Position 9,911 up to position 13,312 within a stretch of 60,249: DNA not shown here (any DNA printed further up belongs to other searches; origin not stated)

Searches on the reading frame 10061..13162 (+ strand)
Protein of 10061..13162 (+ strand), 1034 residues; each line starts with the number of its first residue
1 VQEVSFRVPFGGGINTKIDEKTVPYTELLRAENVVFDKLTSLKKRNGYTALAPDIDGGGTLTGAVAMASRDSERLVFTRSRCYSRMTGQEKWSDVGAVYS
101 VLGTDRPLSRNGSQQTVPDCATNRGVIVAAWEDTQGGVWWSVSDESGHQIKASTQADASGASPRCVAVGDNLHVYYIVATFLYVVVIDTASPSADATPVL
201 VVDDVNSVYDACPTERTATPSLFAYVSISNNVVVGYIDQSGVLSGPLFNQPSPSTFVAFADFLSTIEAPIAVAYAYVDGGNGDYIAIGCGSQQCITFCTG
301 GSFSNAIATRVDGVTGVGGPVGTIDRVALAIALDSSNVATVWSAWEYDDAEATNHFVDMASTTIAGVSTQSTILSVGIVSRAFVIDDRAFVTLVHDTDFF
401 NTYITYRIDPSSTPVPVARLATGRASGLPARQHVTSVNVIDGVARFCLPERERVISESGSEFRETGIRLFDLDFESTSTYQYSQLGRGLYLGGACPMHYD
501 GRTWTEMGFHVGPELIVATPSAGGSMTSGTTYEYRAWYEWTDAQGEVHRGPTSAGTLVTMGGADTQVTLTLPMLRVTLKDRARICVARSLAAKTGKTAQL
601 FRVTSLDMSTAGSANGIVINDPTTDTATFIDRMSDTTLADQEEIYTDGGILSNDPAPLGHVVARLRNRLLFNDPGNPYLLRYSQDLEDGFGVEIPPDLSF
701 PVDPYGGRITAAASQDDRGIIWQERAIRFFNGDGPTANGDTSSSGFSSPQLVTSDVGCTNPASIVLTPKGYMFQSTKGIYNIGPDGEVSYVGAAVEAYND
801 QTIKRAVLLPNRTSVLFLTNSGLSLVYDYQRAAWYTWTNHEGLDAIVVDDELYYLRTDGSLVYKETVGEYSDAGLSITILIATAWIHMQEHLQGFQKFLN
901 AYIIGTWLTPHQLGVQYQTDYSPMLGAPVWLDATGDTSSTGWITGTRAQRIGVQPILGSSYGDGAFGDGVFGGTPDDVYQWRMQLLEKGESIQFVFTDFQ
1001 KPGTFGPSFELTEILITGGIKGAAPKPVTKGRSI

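Call 5: search_protein_families(library=pfam, proteins=[window:10061-13162:+], max_evalue=1)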
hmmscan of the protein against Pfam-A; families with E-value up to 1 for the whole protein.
window:10061-13162:+ (1034 aa): 0 families

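Call 6: search_protein_families(library=phrogs, proteins=[window:10061-13162:+], max_evalue=0.01)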
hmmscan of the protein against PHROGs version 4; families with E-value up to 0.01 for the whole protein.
window:10061-13162:+ (1034 aa): 0 families

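Call 90: search_solved_structures(query=window:10061-13162:+, max_evalue=1)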
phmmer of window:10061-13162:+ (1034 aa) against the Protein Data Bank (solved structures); distinct sequences matched with E-value up to 1: 0.
